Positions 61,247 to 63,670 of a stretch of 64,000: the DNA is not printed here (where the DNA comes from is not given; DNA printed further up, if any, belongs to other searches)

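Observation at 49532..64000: Uncharacterised biosynthetic cluster: stand-alone FAS-II-like enzymes + HMGS/ECH1/ECH2 beta-branching cassette + alpha-oxoamine synthase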

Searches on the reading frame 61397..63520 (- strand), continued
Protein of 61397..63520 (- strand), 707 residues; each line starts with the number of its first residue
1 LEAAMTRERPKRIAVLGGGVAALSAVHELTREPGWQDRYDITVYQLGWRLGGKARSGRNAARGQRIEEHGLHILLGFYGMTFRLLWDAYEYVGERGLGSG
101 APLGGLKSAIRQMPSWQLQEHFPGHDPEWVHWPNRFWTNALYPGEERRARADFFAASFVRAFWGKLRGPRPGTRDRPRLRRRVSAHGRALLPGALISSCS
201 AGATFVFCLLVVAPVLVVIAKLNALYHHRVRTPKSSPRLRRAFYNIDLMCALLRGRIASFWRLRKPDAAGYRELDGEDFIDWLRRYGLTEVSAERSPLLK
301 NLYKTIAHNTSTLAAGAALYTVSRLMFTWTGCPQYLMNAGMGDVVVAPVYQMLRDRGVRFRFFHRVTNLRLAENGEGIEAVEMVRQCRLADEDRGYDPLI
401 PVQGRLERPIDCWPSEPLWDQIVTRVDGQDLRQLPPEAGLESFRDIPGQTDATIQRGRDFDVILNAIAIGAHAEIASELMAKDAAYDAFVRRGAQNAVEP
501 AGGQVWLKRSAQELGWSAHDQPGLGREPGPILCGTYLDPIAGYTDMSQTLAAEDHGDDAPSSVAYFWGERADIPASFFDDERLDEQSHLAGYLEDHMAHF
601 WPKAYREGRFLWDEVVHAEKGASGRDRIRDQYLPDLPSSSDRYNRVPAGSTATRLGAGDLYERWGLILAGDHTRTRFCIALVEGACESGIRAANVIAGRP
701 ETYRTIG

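Call 72: search_solved_structures(query=L002:39-989:-, max_evalue=1, show_alignments=2)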
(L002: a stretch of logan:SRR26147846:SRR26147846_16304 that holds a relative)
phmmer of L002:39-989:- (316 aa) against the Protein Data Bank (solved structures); distinct sequences matched with E-value up to 1: 40.
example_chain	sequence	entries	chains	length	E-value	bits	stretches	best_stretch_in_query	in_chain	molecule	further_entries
5uxg_A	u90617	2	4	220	0.00017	24.1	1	127-223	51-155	aldehyde deformylating oxygenase | hypothetic aldehyde deformylating oxygenase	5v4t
9u78_A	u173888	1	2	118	0.014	17.8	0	193-218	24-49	Single Chain Protein of De Novo Designed Helix Bundles-4EH2 with KDPV Loop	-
5hyg_A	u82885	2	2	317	0.034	16.5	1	51-101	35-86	Uncharacterized protein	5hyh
6d9f_A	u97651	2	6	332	0.068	15.5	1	110-159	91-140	Putative VlmB homolog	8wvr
6f6c_A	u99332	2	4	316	0.11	14.8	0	98-144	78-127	Ribonucleotide reductase small subunit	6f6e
6qk1_A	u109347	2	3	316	0.16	14.3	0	115-144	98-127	Ribonucleotide reductase small subunit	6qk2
6f6l_A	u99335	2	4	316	0.23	13.8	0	115-144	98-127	Ribonucleotide reductase small subunit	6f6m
4hr0_A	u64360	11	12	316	0.24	13.7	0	115-144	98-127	Ribonuleotide reductase small subunit | Ribonucleotide reductase small subunit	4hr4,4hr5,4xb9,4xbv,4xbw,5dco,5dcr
2i5e_A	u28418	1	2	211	0.25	13.6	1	77-154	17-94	Hypothetical protein MM_2497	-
6f6h_A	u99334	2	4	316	0.27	13.6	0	115-144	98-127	Ribonucleotide reductase small subunit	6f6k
6f6f_A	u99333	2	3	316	0.27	13.5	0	115-144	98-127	Ribonucleotide reductase small subunit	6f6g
7m8q_A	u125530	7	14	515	0.29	13.4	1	96-138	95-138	Methane monooxygenase component A alpha chain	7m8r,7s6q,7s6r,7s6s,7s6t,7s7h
1mhy_D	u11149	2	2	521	0.29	13.4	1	96-138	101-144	METHANE MONOOXYGENASE HYDROXYLASE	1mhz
6d7k_A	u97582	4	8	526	0.3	13.4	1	96-138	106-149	Methane monooxygenase hydroxylase, MmoX1 | Methane monooxygenase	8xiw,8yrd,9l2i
6vk4_A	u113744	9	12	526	0.3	13.4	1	96-138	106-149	Methane monooxygenase component A alpha chain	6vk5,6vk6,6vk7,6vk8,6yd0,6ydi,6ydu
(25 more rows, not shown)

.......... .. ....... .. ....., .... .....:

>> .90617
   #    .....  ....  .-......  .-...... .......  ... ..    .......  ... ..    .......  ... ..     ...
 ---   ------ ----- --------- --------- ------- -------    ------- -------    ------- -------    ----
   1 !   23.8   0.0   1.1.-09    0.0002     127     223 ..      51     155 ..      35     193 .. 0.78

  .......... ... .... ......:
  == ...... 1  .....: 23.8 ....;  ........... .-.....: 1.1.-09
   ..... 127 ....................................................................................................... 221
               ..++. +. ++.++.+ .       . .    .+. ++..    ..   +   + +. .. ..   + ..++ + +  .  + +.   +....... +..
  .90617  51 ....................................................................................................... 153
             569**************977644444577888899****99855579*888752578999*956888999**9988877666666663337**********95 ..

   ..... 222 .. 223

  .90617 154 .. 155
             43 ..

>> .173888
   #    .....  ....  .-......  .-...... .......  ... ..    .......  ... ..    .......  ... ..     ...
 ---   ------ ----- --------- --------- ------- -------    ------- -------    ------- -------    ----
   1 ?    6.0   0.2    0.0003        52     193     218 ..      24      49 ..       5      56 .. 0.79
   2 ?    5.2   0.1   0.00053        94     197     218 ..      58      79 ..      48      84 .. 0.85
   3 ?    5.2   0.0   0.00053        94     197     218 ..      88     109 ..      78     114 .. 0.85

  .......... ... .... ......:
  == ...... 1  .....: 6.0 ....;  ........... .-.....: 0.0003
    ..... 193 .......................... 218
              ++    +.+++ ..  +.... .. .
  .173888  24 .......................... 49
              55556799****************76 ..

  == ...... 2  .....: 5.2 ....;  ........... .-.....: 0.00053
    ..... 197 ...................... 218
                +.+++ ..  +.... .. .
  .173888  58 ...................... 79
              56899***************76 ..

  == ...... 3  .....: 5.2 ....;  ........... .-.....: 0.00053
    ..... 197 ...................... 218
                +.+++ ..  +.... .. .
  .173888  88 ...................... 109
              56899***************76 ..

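Call 80: predict_structure(alignment_id=A2)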
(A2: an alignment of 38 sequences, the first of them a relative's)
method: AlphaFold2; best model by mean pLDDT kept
length: 703 residues; sequences in the alignment: 38
mean_pLDDT: 86.1   pTM: 0.90
mean pLDDT of the five models: 86.1, 84.7, 82.6, 82.4, 82.3
residues with pLDDT >= 90: 390; 70-90: 223; 50-70: 62; < 50: 28
segments of 3 or more residues with pLDDT < 50: 165-172, 182-196, 518-520
pLDDT, mean of each block of 10 residues (from residue 1): 85 96 97 98 82 85 85 93 96 88 90 82 80 82 60 64 48 52 44 48 76 83 83 89 92 92 92 96 93 89 81 92 85 91 96 98 97 97 96 92 90 95 93 86 96 98 95 97 96 89 92 59 58 77 87 87 87 84 92 90 95 83 90 81 91 96 95 90 97 95 76
secondary structure, 60 per line:
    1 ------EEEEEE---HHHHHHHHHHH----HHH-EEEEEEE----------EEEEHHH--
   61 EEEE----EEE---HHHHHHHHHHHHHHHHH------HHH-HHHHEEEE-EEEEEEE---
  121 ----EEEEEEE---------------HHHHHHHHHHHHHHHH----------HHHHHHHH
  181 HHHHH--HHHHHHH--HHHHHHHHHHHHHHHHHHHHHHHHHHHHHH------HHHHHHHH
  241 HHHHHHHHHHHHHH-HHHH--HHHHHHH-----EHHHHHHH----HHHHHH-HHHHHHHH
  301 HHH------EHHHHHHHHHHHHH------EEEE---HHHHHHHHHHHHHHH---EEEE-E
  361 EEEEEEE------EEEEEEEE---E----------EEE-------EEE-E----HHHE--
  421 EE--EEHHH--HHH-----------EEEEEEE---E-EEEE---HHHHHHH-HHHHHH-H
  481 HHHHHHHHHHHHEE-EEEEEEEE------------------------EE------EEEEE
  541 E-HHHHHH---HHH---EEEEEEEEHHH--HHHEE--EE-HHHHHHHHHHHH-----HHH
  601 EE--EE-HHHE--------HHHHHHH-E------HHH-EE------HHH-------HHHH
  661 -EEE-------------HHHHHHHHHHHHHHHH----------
elements in order (helices of 4 or more, strands of 3 or more residues): E7-12 H16-26 E35-41 E52-55 E61-64 E69-71 H75-91 H102-105 E106-109 E111-117 E125-131 H147-162 H173-185 H188-194 H197-226 H233-254 H256-259 H262-268 H275-281 H286-291 H293-303 H311-323 E330-333 H337-351 E355-358 E360-367 E374-381 E396-398 E406-408 E446-452 E458-461 H465-471 H473-478 H480-492 E496-503 E536-541 H543-548 E558-565 H581-592 H620-626 H657-660 E662-664 H678-693

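Call 83: fold_search(model_id=the predicted structure, library=pdb)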
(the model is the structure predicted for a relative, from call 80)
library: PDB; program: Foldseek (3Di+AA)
matches with E <= 10: 1193; with E <= 0.001: 177
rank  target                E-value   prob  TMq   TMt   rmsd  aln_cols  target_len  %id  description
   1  5mog_A                2.0e-15  1.00  0.52  0.76   6.4       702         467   12  Oryza sativa phytoene desaturase inhibited by norflurazon (released 2017-07-12)
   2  5mog_E                2.7e-15  1.00  0.52  0.76   6.5       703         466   12  Oryza sativa phytoene desaturase inhibited by norflurazon (released 2017-07-12)
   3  5mog_C                6.1e-15  1.00  0.52  0.74   6.6       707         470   12  Oryza sativa phytoene desaturase inhibited by norflurazon (released 2017-07-12)
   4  5mog_B                1.5e-14  1.00  0.52  0.75   6.5       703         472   12  Oryza sativa phytoene desaturase inhibited by norflurazon (released 2017-07-12)
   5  3nks                  1.6e-12  1.00  0.46  0.66   8.7       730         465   14  Structure of human protoporphyrinogen IX oxidase (released 2011-04-20)
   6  4ivm                  2.1e-12  1.00  0.45  0.66   8.7       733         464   14  Structure of human protoporphyrinogen IX oxidase(R59G) (released 2013-03-06)
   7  5ttk_A                2.1e-12  1.00  0.43  0.65  10.6       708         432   12  Crystal Structure of Selenomethionine-incorporated Nicotine Oxidoreductase from Pseudomonas putida (released 2017-01-25)
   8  4ivo                  3.3e-12  1.00  0.46  0.66   7.9       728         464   14  Structure of human protoporphyrinogen IX oxidase(R59Q) (released 2013-03-06)
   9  7c49_A                3.6e-12  1.00  0.41  0.63  11.9       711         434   13  nicA2 with cofactor FAD and substrate nicotine (released 2020-06-03)
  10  5ttj_B                7.0e-12  1.00  0.45  0.68   6.2       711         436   12  Crystal Structure of Nicotine Oxidoreductase from Pseudomonas putida (released 2017-02-08)
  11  7khn                  7.0e-12  1.00  0.42  0.64  11.5       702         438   12  NicA2 variant N462Y/W427Y in complex with (S)-nicotine (released 2021-02-03)
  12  7c4a_B                7.8e-12  1.00  0.43  0.64   8.9       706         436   12  nicA2 with cofactor FAD (released 2020-06-03)
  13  6c71_D                9.2e-12  1.00  0.43  0.65  10.9       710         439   11  Nicotine Oxidoreductase in Complex with S-nicotine (released 2018-07-11)
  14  5ttk_C                9.2e-12  1.00  0.41  0.63  12.2       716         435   12  Crystal Structure of Selenomethionine-incorporated Nicotine Oxidoreductase from Pseudomonas putida (released 2017-01-25)
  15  2c72_B                9.7e-12  1.00  0.47  0.63   7.2       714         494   13  Functional Role of the Aromatic Cage in Human Monoamine Oxidase B: Structures and Catalytic Properties of Tyr435 Mutan (released 2006-04-19)
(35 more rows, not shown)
